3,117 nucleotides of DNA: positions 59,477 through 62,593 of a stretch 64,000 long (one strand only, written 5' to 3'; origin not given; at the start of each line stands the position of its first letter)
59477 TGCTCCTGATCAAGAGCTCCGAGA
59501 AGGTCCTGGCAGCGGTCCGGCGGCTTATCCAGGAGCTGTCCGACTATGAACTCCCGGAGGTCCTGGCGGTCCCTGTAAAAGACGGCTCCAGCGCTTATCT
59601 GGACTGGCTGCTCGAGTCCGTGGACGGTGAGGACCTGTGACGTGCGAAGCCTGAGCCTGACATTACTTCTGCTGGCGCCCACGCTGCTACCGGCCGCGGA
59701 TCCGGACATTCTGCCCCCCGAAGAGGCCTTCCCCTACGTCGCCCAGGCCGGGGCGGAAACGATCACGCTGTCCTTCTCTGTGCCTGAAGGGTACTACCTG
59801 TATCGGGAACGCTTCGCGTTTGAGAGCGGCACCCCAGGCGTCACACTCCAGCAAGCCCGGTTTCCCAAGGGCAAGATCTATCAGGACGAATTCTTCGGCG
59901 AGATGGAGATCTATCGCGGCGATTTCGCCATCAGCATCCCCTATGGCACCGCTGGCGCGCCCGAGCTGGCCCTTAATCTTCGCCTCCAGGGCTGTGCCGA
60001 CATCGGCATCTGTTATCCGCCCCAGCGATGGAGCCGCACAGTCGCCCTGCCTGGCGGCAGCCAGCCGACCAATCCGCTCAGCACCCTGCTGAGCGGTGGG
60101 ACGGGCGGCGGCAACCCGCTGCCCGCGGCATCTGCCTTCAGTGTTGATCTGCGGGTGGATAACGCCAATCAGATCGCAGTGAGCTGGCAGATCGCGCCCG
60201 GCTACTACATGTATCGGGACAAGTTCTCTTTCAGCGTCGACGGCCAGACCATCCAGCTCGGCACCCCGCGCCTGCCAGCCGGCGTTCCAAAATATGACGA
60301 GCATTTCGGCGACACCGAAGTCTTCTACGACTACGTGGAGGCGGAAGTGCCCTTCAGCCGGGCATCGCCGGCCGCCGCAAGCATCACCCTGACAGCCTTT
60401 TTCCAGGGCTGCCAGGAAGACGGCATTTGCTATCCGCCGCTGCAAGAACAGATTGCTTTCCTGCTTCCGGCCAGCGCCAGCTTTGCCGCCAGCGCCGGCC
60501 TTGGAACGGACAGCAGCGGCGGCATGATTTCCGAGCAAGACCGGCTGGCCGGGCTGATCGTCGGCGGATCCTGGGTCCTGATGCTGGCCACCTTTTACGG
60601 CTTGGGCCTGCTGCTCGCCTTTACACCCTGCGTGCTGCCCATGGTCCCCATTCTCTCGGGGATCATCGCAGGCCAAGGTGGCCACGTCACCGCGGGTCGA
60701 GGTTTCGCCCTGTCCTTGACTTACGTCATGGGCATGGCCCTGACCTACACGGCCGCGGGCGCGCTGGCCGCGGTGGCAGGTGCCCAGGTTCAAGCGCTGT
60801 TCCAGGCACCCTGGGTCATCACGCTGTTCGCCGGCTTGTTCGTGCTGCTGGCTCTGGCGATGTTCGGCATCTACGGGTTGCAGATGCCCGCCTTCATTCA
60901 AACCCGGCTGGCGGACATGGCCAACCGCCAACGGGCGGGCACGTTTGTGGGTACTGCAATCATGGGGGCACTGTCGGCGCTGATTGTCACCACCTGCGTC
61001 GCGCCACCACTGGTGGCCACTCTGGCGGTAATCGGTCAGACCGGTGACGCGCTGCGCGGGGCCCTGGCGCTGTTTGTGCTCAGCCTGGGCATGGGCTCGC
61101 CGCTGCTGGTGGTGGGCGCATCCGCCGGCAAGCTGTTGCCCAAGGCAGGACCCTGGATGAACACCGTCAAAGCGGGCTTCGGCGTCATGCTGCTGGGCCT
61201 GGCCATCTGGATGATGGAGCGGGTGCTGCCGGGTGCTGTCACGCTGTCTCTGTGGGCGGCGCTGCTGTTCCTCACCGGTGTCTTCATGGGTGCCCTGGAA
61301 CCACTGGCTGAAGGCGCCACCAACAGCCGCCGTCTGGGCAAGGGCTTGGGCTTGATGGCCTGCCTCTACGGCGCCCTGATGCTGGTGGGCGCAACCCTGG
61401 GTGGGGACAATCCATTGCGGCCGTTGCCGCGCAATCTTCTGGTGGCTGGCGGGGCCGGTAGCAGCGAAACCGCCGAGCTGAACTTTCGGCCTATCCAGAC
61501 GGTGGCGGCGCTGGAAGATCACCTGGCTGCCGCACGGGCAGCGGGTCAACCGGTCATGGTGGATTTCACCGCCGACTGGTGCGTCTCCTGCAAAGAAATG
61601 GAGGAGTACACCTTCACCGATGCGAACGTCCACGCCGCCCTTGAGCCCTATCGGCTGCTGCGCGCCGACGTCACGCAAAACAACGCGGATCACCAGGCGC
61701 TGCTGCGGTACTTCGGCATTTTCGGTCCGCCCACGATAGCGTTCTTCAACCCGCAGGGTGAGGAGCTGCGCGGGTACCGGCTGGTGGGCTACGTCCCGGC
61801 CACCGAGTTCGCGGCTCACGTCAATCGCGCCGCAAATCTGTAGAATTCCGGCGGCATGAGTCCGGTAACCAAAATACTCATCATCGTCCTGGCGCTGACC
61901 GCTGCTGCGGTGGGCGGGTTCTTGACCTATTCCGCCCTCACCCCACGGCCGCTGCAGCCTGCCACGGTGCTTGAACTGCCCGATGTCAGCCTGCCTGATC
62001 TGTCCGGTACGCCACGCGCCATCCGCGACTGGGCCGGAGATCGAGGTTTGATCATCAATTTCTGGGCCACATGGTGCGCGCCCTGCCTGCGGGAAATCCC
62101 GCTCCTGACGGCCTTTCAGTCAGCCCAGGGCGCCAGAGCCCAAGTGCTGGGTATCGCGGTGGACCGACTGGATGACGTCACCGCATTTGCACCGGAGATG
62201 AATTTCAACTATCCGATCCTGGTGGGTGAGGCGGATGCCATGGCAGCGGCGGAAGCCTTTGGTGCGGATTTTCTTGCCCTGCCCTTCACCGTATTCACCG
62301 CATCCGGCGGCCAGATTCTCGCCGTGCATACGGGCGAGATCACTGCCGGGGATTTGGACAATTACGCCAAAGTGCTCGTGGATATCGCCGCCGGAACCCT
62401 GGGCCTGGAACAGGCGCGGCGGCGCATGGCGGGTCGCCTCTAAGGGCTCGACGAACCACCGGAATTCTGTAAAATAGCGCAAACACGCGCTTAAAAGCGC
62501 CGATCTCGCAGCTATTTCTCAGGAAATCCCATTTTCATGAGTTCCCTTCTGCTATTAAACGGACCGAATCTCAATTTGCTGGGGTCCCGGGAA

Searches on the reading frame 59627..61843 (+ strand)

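Call 63: search_protein_families(library=pfam, proteins=[window:59627-61843:+], max_evalue=0.00001)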
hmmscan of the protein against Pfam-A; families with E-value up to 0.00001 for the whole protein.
window:59627-61843:+ (738 aa): 6 families
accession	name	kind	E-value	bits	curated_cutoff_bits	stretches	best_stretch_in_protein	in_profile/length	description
PF02683.22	DsbD_TM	-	1.7e-91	305.8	27.1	1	317-534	2-219/219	Cytochrome C biogenesis protein transmembrane domain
PF11412.14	DsbD_N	-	3.7e-63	211.3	25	2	164-278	4-117/119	Thiol:disulfide interchange protein DsbD, N-terminal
PF13899.12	Thioredoxin_7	-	3.3e-17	62.8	27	1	627-709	4-83/83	Thioredoxin-like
PF13098.12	Thioredoxin_2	-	9.7e-15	55.2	27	1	637-730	2-102/104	Thioredoxin-like domain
PF13386.12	DsbD_2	-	2e-07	31.5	24.9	1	326-524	5-197/199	Cytochrome C biogenesis protein transmembrane region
PF00085.26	Thioredoxin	-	1.2e-06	28.9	23.5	1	638-711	16-83/103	Thioredoxin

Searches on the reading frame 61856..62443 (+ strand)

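Call 63: search_protein_families(library=pfam, proteins=[window:61856-62443:+], max_evalue=0.00001)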
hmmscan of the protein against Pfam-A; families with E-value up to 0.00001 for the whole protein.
window:61856-62443:+ (195 aa): 2 families
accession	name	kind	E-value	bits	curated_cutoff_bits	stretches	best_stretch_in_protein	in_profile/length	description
PF00578.27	AhpC-TSA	-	1.3e-14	54.7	26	1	41-146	5-113/124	AhpC/TSA family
PF08534.16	Redoxin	-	2.3e-12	47.4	26.6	1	41-174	6-148/148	Redoxin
